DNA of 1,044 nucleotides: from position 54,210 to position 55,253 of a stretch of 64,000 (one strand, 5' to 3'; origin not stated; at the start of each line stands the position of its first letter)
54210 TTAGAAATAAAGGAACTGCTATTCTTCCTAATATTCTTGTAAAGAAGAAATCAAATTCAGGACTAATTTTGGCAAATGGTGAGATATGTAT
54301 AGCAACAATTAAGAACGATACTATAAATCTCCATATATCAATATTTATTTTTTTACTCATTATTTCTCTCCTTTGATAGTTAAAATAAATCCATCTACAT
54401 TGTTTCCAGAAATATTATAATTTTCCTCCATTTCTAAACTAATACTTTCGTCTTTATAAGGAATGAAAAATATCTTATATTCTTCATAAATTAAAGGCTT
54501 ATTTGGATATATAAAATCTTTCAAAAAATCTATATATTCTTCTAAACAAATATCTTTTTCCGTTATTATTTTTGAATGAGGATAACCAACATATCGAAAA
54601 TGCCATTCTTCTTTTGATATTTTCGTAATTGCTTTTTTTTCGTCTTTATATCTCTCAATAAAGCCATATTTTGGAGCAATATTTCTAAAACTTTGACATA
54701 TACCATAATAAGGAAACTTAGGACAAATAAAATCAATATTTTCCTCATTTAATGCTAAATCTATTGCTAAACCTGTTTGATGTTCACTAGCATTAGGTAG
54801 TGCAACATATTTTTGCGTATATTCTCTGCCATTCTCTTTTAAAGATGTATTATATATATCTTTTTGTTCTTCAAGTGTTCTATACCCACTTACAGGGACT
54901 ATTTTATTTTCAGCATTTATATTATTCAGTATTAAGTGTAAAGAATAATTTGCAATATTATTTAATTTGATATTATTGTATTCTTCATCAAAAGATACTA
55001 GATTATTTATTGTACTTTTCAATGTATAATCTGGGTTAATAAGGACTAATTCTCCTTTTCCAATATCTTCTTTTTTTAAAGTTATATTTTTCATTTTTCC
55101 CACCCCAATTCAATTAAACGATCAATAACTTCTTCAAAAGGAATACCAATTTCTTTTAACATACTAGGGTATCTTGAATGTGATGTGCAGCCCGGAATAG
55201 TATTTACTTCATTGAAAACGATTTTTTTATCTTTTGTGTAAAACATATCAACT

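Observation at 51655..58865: Complete vanG-like D-Ala-D-Ser vancomycin-resistance operon with a split VanT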

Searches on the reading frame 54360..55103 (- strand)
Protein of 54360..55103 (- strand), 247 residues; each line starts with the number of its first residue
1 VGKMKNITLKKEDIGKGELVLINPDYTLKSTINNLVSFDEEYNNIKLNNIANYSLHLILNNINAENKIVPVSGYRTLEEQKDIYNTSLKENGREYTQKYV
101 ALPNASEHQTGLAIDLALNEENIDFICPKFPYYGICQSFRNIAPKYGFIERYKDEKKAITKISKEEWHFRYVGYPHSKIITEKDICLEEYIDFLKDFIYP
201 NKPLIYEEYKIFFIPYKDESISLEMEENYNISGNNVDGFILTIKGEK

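Call 3: search_protein_families(library=ncbifam, proteins=[window:54360-55103:-])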
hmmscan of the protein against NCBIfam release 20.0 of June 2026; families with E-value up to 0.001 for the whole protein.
window:54360-55103:- (247 aa): 5 families
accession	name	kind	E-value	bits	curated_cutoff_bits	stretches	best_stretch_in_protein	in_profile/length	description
NF000149.1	vanXY_G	exception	1.3e-79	266.9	500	1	4-244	2-249/254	D-Ala-D-Ala dipeptidase/D-Ala-D-Ala carboxypeptidase VanXY-G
NF000380.1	vanXY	equivalog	7.9e-63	211.2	250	1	19-194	2-179/179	D,D-carboxypeptidase/D,D-dipeptidase VanXY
NF000472.1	vanY_AFMPt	exception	1.4e-34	119.6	425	1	4-243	43-282/283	VanY-A/VanY-F/VanY-M family D-Ala-D-Ala carboxypeptidase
NF041194.1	LD_carboxy_LdcB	exception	4.4e-22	78.9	275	1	33-193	21-175/180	LD-carboxypeptidase LdcB/DacB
NF000473.1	vanY_BG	exception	2.1e-20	73.3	400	1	19-192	101-272/274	VanY-B/VanY-G family D-Ala-D-Ala carboxypeptidase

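Call 4: search_protein_families(library=pfam, proteins=[window:54360-55103:-])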
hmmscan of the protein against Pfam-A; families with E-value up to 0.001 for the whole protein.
window:54360-55103:- (247 aa): 1 family
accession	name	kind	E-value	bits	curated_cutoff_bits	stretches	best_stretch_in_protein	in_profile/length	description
PF02557.22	VanY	-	4.5e-27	94.9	25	1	48-173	5-131/132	D-alanyl-D-alanine carboxypeptidase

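Call 19: search_solved_structures(query=window:54360-55103:-, show_alignments=2, max_evalue=0.00001)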
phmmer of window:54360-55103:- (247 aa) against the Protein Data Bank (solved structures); distinct sequences matched with E-value up to 0.00001: 11.
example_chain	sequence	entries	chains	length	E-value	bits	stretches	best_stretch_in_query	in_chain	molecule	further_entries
4f78_A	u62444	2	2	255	7.5e-78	264.8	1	2-243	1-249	D,D-dipeptidase/D,D-carboxypeptidase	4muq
4mur_A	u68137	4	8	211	3.5e-37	131.6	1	58-196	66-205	D,D-dipeptidase/D,D-carboxypeptidase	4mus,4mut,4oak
4ox3_A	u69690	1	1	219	3.9e-22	82.4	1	38-196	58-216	Putative carboxypeptidase YodJ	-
4mph_A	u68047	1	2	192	3.6e-18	69.4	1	54-192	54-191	D-alanyl-D-alanine carboxypeptidase family protein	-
4jid_A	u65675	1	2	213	4.4e-18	69.1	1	53-192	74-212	D-alanyl-D-alanine carboxypeptidase family protein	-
5hnm_A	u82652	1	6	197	2.5e-16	63.4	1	69-192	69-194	D-alanyl-D-alanine carboxypeptidase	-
4ox5_A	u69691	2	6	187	2.6e-16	63.3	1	71-193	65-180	LdcB LD-carboxypeptidase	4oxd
6a6a_A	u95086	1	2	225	2.8e-16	63.2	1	69-193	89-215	D-alanyl-D-alanine carboxypeptidase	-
4d0y_A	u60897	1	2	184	2.9e-16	63.2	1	71-193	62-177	DACB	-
5zhf_A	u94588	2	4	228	2.9e-16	63.1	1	69-193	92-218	D-alanyl-D-alanine carboxypeptidase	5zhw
4nt9_B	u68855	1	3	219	6.2e-15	58.8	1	12-193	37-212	Putative uncharacterized protein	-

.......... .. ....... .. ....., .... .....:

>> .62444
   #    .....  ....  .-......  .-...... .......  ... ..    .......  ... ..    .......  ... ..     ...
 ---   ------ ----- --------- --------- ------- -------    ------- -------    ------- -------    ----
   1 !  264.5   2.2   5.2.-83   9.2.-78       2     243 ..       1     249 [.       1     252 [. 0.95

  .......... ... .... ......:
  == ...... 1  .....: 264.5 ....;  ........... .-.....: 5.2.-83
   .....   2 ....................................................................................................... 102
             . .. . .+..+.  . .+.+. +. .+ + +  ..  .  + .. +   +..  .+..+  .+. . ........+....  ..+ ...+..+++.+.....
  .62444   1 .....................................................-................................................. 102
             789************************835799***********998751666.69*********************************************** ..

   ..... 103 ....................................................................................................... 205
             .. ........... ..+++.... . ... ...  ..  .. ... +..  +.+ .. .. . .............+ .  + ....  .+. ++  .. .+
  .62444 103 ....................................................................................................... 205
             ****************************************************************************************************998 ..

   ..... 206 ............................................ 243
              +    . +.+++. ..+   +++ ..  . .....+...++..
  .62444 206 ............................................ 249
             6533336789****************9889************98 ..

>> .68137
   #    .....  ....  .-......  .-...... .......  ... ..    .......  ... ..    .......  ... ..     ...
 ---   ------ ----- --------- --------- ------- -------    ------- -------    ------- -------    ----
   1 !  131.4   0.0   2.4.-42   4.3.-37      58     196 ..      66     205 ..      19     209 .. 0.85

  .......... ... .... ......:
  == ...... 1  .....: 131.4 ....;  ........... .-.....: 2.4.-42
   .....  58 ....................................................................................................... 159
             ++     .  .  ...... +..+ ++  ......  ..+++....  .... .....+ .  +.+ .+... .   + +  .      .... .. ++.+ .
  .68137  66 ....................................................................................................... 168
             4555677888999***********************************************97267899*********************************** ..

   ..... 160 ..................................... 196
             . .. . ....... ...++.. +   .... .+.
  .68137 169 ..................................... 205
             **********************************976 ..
